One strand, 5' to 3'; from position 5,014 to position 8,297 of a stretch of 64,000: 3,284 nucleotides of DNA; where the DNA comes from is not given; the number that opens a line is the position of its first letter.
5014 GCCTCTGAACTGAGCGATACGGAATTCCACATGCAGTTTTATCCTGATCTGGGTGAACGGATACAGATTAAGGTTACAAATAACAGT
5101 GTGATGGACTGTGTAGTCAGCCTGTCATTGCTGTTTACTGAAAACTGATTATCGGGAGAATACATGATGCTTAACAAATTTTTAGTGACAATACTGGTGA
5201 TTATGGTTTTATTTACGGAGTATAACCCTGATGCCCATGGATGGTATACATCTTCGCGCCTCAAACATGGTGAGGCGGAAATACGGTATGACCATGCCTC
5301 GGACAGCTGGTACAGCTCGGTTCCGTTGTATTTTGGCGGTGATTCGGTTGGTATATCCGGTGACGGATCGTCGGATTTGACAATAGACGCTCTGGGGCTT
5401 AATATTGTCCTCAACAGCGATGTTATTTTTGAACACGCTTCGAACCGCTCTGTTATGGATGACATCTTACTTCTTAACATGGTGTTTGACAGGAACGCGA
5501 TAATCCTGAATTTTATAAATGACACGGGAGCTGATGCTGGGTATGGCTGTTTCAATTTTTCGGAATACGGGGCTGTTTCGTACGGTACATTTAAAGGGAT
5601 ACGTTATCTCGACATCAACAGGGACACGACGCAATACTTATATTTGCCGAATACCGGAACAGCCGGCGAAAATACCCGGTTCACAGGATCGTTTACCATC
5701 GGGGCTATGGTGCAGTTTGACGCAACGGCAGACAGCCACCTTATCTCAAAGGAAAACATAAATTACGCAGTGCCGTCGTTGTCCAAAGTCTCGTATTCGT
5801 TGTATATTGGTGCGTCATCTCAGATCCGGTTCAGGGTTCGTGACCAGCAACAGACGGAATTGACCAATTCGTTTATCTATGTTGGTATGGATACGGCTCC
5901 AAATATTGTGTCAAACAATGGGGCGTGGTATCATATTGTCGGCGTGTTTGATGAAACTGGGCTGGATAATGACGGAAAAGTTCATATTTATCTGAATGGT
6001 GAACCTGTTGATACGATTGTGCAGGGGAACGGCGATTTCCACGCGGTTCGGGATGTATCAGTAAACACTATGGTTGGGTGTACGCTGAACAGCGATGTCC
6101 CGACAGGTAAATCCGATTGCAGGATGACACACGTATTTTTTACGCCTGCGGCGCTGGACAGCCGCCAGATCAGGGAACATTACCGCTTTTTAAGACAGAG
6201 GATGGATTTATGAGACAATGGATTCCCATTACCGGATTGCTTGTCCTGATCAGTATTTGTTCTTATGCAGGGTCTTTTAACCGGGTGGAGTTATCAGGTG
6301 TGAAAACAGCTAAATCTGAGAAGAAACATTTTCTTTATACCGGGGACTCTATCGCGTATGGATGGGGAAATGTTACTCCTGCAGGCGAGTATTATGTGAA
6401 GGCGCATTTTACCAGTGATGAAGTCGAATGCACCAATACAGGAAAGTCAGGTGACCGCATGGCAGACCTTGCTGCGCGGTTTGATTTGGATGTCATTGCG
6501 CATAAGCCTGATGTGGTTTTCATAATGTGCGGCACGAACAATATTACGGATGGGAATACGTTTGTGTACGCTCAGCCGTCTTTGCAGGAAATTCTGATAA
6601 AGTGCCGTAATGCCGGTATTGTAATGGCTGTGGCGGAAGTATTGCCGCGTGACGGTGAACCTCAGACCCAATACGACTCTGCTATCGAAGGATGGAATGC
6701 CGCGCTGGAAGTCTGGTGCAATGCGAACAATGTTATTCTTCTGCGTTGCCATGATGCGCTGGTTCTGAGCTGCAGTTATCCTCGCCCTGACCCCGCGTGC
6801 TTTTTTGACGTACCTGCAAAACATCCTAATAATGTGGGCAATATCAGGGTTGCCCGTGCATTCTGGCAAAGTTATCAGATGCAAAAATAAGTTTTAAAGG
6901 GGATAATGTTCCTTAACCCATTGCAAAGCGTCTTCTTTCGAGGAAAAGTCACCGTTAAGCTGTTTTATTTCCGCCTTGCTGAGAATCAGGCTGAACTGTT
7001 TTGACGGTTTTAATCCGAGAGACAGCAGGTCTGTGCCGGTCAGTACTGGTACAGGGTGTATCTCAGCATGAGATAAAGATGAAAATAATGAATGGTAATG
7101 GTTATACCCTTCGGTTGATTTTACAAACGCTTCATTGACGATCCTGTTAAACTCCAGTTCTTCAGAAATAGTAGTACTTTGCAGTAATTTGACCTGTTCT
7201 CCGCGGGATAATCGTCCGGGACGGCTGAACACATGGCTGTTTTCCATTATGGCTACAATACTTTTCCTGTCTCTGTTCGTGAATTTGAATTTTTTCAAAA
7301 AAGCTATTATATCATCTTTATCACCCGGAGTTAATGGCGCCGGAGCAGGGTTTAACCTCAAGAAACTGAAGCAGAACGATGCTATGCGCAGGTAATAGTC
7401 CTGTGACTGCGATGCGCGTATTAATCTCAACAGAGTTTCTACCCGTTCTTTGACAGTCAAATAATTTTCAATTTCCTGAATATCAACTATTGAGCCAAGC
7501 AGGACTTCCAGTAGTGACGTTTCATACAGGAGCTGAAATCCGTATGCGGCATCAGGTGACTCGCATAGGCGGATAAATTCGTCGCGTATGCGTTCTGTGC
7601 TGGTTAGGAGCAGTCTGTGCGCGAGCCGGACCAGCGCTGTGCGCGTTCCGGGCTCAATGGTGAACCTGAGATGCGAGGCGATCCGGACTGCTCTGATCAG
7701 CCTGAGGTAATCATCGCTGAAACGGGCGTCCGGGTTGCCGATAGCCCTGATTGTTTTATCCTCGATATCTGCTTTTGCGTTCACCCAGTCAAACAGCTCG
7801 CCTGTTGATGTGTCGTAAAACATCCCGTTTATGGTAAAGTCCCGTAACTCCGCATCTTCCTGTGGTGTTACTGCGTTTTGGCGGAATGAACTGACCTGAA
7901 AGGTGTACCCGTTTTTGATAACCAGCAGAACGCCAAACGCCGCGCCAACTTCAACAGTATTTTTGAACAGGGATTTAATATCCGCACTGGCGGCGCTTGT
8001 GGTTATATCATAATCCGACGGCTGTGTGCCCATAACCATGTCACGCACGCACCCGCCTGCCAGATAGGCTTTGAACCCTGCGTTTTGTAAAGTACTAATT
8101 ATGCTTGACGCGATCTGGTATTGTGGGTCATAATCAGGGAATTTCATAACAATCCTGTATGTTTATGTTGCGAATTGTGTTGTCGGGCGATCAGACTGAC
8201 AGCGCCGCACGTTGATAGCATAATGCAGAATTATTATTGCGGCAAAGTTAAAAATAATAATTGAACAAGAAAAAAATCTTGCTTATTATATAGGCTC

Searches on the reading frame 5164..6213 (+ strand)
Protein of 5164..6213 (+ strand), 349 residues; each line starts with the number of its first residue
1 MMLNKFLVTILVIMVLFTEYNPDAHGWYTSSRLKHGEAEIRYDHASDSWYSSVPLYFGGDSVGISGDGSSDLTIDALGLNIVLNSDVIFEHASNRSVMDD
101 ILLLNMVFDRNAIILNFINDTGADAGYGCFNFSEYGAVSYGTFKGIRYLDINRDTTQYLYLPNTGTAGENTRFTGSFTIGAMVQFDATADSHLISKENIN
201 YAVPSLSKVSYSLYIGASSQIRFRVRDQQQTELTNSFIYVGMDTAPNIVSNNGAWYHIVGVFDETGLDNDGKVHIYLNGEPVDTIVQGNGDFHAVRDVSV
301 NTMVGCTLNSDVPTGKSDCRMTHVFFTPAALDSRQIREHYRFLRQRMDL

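Call 71: search_protein_families(library=pfam, proteins=[window:5164-6213:+], max_evalue=0.00001)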
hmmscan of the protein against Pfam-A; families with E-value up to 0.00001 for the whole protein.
window:5164-6213:+ (349 aa): 1 family
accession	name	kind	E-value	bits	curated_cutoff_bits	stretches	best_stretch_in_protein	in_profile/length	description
PF13385.13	Laminin_G_3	-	2.9e-09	37.7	27.6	1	155-289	3-109/151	Concanavalin A-like lectin/glucanases superfamily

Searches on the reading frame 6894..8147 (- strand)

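Call 71: search_protein_families(library=pfam, proteins=[window:6894-8147:-], max_evalue=0.00001)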
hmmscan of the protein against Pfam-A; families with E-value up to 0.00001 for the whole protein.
window:6894-8147:- (417 aa): 2 families
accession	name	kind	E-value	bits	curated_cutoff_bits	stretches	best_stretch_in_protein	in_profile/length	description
PF01743.26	PolyA_pol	-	8.2e-24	84.8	23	1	27-134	1-126/126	Poly A polymerase head domain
PF12627.12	PolyA_pol_RNAbd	-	3.4e-14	52.8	22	1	162-217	2-57/64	Probable RNA and SrmB- binding site of polymerase A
